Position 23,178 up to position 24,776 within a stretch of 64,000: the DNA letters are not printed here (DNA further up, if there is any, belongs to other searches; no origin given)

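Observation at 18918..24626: Candidate undescribed defence-like system: SIR2_2-domain protein in an operon with four tandem diverged RDD-family membrane paralogs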

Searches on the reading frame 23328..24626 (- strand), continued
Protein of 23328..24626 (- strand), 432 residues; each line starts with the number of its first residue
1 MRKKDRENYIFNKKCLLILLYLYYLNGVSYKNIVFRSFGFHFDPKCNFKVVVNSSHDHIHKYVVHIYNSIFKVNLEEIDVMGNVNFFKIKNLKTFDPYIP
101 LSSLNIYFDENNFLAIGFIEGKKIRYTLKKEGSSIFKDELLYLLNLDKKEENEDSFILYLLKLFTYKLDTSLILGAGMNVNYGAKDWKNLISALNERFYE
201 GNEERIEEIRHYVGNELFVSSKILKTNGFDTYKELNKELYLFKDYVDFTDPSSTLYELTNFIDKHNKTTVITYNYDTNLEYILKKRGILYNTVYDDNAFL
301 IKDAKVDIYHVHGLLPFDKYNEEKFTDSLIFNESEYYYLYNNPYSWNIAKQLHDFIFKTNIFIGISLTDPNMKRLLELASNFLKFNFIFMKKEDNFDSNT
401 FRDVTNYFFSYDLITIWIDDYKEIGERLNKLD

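Call 22: search_protein_families(library=pfam, proteins=[P0129, P0130, P0131, P0133, P0134, P0135, P0136, P0144, P0147, P0179], max_evalue=0.01)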
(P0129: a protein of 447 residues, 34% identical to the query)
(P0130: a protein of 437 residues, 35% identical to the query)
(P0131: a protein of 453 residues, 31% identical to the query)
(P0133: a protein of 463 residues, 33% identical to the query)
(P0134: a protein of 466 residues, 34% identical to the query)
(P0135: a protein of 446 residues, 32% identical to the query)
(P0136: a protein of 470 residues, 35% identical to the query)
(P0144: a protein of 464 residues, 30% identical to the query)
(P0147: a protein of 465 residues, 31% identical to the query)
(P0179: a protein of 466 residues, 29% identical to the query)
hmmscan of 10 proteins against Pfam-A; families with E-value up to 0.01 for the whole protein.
P0129 (447 aa): 1 family
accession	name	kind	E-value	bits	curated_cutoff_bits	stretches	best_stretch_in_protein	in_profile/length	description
PF13289.12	SIR2_2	-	4.6e-19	69.4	24.5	1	285-414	3-127/141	SIR2-like domain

P0130 (437 aa): 1 family
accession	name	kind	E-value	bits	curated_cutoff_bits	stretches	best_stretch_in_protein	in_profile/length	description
PF13289.12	SIR2_2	-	5.7e-19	69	24.5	1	271-399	3-128/141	SIR2-like domain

P0131 (453 aa): 1 family
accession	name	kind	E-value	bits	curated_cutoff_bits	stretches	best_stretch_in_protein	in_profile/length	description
PF13289.12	SIR2_2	-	2.9e-20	73.2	24.5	1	290-417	3-125/141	SIR2-like domain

P0133 (463 aa): 1 family
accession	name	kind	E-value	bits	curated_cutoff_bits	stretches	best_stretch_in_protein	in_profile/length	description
PF13289.12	SIR2_2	-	1.2e-17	64.8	24.5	1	300-425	3-124/141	SIR2-like domain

P0134 (466 aa): 1 family
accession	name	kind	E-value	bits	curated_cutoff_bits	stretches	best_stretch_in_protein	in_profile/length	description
PF13289.12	SIR2_2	-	3e-17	63.5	24.5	1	295-423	3-124/141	SIR2-like domain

P0135 (446 aa): 1 family
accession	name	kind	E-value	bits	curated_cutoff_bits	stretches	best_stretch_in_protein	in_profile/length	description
PF13289.12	SIR2_2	-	8.6e-18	65.2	24.5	1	284-408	3-124/141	SIR2-like domain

P0136 (470 aa): 1 family
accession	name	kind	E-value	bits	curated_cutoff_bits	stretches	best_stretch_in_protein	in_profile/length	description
PF13289.12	SIR2_2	-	1.7e-21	77.2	24.5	1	305-453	3-139/141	SIR2-like domain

P0144 (464 aa): 1 family
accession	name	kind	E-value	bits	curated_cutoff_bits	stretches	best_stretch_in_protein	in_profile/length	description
PF13289.12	SIR2_2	-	4.3e-18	66.2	24.5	1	297-425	3-124/141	SIR2-like domain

P0147 (465 aa): 2 families
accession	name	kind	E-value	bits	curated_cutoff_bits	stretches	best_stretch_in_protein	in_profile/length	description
PF13289.12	SIR2_2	-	3e-16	60.3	24.5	1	300-427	3-127/141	SIR2-like domain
PF07899.16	Frigida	-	0.0072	16.1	25.7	0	248-310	217-272/289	Frigida-like protein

P0179 (466 aa): 1 family
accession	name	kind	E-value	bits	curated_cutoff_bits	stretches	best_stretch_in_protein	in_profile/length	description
PF13289.12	SIR2_2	-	1.8e-17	64.2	24.5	1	300-425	3-124/141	SIR2-like domain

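Call 29: search_protein_families(library=pfam, proteins=[L013:6145-7353:+, L013:7419-9335:-, L013:11428-12876:+, L013:12873-14162:+, L013:14317-15525:+, L013:15963-16514:-, L013:16572-17504:+, L013:17501-18412:+, L013:18393-20669:+], max_evalue=0.01)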
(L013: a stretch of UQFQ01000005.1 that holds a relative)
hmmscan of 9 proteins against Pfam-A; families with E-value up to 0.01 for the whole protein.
L013:6145-7353:+ (402 aa): 2 families
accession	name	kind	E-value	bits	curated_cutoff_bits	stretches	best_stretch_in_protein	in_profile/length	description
PF03313.21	SDH_alpha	-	1.1e-59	202.6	26.4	1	152-397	22-260/260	Serine dehydratase alpha chain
PF03315.21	SDH_beta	-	2.1e-27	96.8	26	2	3-60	1-64/155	Serine dehydratase beta chain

L013:7419-9335:- (638 aa): 2 families
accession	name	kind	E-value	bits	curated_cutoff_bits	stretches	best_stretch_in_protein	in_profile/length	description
PF00122.25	E1-E2_ATPase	-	3.7e-43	147.6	28.1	1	124-307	2-180/181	E1-E2 ATPase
PF00702.32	Hydrolase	-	4e-25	89.8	26.4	1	327-535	4-191/191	haloacid dehalogenase-like hydrolase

L013:11428-12876:+ (482 aa): 1 family
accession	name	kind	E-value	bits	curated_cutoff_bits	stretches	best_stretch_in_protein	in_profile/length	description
PF02446.23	Glyco_hydro_77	-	9.1e-146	486.8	25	1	8-461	1-460/465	4-alpha-glucanotransferase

L013:12873-14162:+ (429 aa): 4 families
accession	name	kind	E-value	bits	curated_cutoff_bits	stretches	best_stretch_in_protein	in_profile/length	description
PF04055.27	Radical_SAM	-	1.9e-24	87.2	29.5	1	139-309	3-165/166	Radical SAM superfamily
PF00919.26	UPF0004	-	5.3e-22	78.1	27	1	3-96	1-97/98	Uncharacterized protein family UPF0004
PF18693.7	TRAM_2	-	7.4e-08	32.9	27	1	366-427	1-61/63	TRAM domain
PF16575.11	CLP1_P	-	0.0083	16.4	26.6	0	10-90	69-151/188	mRNA cleavage and polyadenylation factor CLP1 P-loop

L013:14317-15525:+ (402 aa): 1 family
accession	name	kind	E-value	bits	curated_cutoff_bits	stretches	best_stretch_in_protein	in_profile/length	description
PF07282.18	Cas12f1-like_TNB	-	1.4e-09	38.4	26.3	1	311-374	3-60/60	Cas12f1-like, TNB domain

L013:15963-16514:- (183 aa): 3 families
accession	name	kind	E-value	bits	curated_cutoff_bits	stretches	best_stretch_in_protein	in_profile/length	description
PF00440.29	TetR_N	-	5.3e-07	29.7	24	1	19-57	8-46/47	Bacterial regulatory proteins, tetR family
PF14278.11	TetR_C_8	-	9.7e-05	22.8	26.1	1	94-157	13-77/103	Transcriptional regulator C-terminal region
PF12348.14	CLASP_N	-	0.0055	16.7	27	0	79-151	83-155/227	CLASP N terminal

L013:16572-17504:+ (310 aa): 2 families
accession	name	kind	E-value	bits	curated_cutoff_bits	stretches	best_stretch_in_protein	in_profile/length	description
PF00005.33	ABC_tran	-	3e-25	89.9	25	1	27-164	3-137/137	ABC transporter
PF13304.12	AAA_21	-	1.2e-12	49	27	1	134-193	236-298/304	AAA domain, putative AbiEii toxin, Type IV TA system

L013:17501-18412:+ (303 aa): 6 families
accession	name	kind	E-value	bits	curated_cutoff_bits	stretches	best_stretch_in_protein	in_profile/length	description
PF00005.33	ABC_tran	-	5.9e-27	95.4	25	1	22-160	2-137/137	ABC transporter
PF13304.12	AAA_21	-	1e-12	49.2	27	1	126-187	232-296/304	AAA domain, putative AbiEii toxin, Type IV TA system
PF02463.25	SMC_N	-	0.00021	21.2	40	0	128-194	133-205/220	RecF/RecN/SMC N terminal domain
PF13175.12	AAA_15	-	0.004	17.3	32.1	1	16-246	9-214/374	AAA ATPase domain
PF03193.22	RsgA_GTPase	-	0.0055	17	30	0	8-53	84-128/174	RsgA GTPase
PF13555.12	AAA_29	-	0.0078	16.4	27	0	31-48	23-39/61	P-loop containing region of AAA domain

L013:18393-20669:+ (758 aa): 1 family
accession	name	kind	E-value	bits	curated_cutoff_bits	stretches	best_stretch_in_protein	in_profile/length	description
PF12679.13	ABC2_membrane_2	-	3.9e-14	53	27.2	1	493-756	40-283/283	ABC-2 family transporter protein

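Call 34: predict_structure(alignment_id=A2)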
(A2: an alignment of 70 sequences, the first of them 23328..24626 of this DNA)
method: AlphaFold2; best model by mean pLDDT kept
length: 432 residues; sequences in the alignment: 70
mean_pLDDT: 88.2   pTM: 0.88
mean pLDDT of the five models: 88.2, 87.4, 86.7, 85.5, 85.3
residues with pLDDT >= 90: 250; 70-90: 157; 50-70: 24; < 50: 1
segments of 3 or more residues with pLDDT < 50: none
pLDDT, mean of each block of 10 residues (from residue 1): 86 95 93 81 80 89 94 92 95 92 95 93 89 62 79 86 95 89 83 84 83 66 73 90 80 89 91 94 95 92 95 94 92 84 91 96 88 90 95 90 90 93 90 80
secondary structure, 60 per line:
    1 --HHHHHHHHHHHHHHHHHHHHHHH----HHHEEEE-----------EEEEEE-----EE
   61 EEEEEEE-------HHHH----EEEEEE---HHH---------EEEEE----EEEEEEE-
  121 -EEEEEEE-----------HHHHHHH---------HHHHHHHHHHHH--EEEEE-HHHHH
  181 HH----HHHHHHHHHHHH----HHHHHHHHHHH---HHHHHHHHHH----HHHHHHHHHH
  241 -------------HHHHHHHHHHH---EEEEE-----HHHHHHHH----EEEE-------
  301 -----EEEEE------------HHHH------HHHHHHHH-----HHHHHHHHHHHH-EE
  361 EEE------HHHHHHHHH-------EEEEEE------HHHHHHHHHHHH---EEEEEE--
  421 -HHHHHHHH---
elements in order: H3-25 E33-36 E48-53 E59-67 H75-78 E83-88 E104-108 E113-119 E122-128 H140-146 H156-167 E170-174 H176-182 H187-198 H203-213 H217-226 H231-240 H254-264 E268-272 H278-285 E290-293 E306-310 H323-326 H333-340 H346-357 E359-363 H370-378 E386-391 H398-409 E413-418 H422-429

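Call 36: fold_search(model_id=the predicted structure, library=pdb)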
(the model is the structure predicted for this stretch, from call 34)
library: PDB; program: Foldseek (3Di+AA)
matches with E <= 10: 688; with E <= 0.001: 109
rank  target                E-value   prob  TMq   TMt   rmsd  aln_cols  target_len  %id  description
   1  8btp_A                1.3e-11  1.00  0.46  0.42   4.5       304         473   16  Helical structure of BcThsA in complex with 1''-3'gc(etheno)ADPR (released 2024-02-21)
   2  8bto_A                3.7e-11  1.00  0.47  0.43   4.5       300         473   17  Helical structure of BcThsA in complex with 1''-3'gcADPR (released 2024-02-21)
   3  8w56_A                6.9e-11  1.00  0.48  0.23   3.8       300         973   17  Cryo-EM structure of DSR2-DSAD1 state 1 (released 2024-05-01)
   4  8wkx_E                9.2e-11  1.00  0.47  0.22   4.5       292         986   20  Cryo-EM structure of DSR2 (released 2024-05-22)
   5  8k9a_C                1.7e-10  1.00  0.49  0.23   3.9       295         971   17  Cryo-EM structure of DSR2-DSAD1 state 2 (released 2024-05-01)
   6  8wc0_B                1.9e-10  1.00  0.43  0.40   6.0       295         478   16  Crystal structure of EcThsA (released 2024-09-18)
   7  8wc0_A                2.0e-10  1.00  0.43  0.40   6.0       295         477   16  Crystal structure of EcThsA (released 2024-09-18)
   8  9v0g_E                3.2e-10  1.00  0.44  0.65   5.8       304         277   16  Helical structure of KomBC Complex (released 2025-12-17)
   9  8zsf_A                4.0e-10  1.00  0.47  0.74   4.1       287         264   20  CryoEM Helical Structure of KomC (released 2025-12-10)
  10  8k9a_D                4.0e-10  1.00  0.47  0.22   3.9       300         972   17  Cryo-EM structure of DSR2-DSAD1 state 2 (released 2024-05-01)
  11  6lhx_A                4.2e-10  1.00  0.43  0.41   5.8       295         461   17  Crystal structure of ThsA (released 2020-06-24)
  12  8wy8_D                4.7e-10  1.00  0.47  0.23   4.1       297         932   18  Cryo-EM structure of DSR2 apo complex (released 2024-04-10)
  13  8yg1_C                4.7e-10  1.00  0.46  0.69   4.5       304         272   18  The Dimer Structure of DSR2 alone (released 2025-03-05)
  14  8wyb_B                5.0e-10  1.00  0.48  0.23   3.9       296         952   16  Cryo-EM structure of DSR2 (H171A)-tube-NAD+ complex (released 2024-04-10)
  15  6lhx_C                5.3e-10  1.00  0.43  0.41   5.9       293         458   17  Crystal structure of ThsA (released 2020-06-24)
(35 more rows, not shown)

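Call 37: search_solved_structures(query=A1, max_evalue=1, show_alignments=2)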
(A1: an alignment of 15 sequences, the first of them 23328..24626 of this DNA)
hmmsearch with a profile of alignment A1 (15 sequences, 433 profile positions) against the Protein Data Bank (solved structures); distinct sequences matched with E-value up to 1: 1.
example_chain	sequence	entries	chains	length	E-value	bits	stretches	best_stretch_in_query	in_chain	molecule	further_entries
8wc0_A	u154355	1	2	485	0.18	14.1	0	355-432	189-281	NAD(+) hydrolase ThsA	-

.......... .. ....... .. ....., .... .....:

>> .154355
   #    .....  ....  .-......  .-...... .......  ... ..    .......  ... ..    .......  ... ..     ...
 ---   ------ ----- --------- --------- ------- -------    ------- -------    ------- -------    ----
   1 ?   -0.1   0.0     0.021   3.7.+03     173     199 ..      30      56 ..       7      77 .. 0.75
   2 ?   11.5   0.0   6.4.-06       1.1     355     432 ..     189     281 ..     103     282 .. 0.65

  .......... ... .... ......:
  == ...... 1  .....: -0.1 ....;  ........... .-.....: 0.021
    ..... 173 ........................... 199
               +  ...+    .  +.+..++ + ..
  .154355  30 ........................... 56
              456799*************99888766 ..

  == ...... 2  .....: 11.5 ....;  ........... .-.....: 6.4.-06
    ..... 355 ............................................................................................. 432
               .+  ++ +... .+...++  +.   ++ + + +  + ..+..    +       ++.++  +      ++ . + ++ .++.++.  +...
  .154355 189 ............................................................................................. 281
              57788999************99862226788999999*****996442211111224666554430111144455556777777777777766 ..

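Call 43: find_encoding_contigs(protein=P0082, flank=10000, max_places=1)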
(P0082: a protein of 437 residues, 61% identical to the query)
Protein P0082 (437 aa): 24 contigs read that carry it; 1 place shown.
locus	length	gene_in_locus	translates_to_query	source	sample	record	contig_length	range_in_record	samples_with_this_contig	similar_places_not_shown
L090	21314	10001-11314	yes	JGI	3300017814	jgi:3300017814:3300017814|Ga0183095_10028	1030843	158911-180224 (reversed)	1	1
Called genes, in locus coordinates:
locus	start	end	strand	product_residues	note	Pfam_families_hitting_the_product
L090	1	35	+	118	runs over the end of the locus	PF00861:Ribosomal_L18p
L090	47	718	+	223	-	PF00333:Ribosomal_S5, PF03719:Ribosomal_S5_C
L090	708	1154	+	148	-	PF00828:Ribosomal_L27A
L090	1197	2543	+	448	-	PF00344:SecY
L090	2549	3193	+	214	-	PF00406:ADK, PF13207:AAA_17, PF05191:ADK_lid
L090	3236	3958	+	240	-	PF00557:Peptidase_M24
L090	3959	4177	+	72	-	PF01176:eIF-1a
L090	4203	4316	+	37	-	PF00444:Ribosomal_L36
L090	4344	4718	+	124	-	PF00416:Ribosomal_S13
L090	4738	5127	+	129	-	PF00411:Ribosomal_S11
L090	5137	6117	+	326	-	PF01193:RNA_pol_L, PF01000:RNA_pol_A_bac, PF03118:RNA_pol_A_CTD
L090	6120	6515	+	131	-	PF01196:Ribosomal_L17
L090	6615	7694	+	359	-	PF00990:GGDEF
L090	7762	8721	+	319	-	PF00056:Ldh_1_N, PF02866:Ldh_1_C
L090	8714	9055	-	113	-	-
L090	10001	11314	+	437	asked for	PF13289:SIR2_2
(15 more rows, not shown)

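Call 44: find_encoding_contigs(protein=P0025, flank=10000, max_places=1)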
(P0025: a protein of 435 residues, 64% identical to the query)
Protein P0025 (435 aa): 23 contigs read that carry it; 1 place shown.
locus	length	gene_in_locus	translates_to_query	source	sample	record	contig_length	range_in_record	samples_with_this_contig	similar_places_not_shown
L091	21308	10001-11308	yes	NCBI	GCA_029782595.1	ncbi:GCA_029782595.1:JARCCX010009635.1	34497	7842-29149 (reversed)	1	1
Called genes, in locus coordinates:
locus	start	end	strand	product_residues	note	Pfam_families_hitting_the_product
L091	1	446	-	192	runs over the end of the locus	-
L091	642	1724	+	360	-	PF02588:YitT_membrane, PF10035:DUF2179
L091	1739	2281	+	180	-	-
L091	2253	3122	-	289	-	-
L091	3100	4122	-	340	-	-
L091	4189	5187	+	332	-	PF10298:WhiA_N, PF14527:LAGLIDADG_WhiA, PF02650:HTH_WhiA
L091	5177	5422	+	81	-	PF13560:HTH_31, PF12844:HTH_19, PF01381:HTH_3, PF13443:HTH_26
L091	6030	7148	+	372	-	-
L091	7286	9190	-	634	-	PF00122:E1-E2_ATPase, PF00702:Hydrolase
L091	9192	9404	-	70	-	PF00403:HMA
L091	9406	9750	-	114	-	PF12840:HTH_20, PF01022:HTH_5, PF12802:MarR_2 (weak)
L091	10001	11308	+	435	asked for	PF13289:SIR2_2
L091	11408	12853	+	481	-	PF02446:Glyco_hydro_77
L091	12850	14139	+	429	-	PF00919:UPF0004, PF04055:Radical_SAM, PF18693:TRAM_2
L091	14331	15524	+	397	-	PF01385:OrfB_IS605, PF07282:Cas12f1-like_TNB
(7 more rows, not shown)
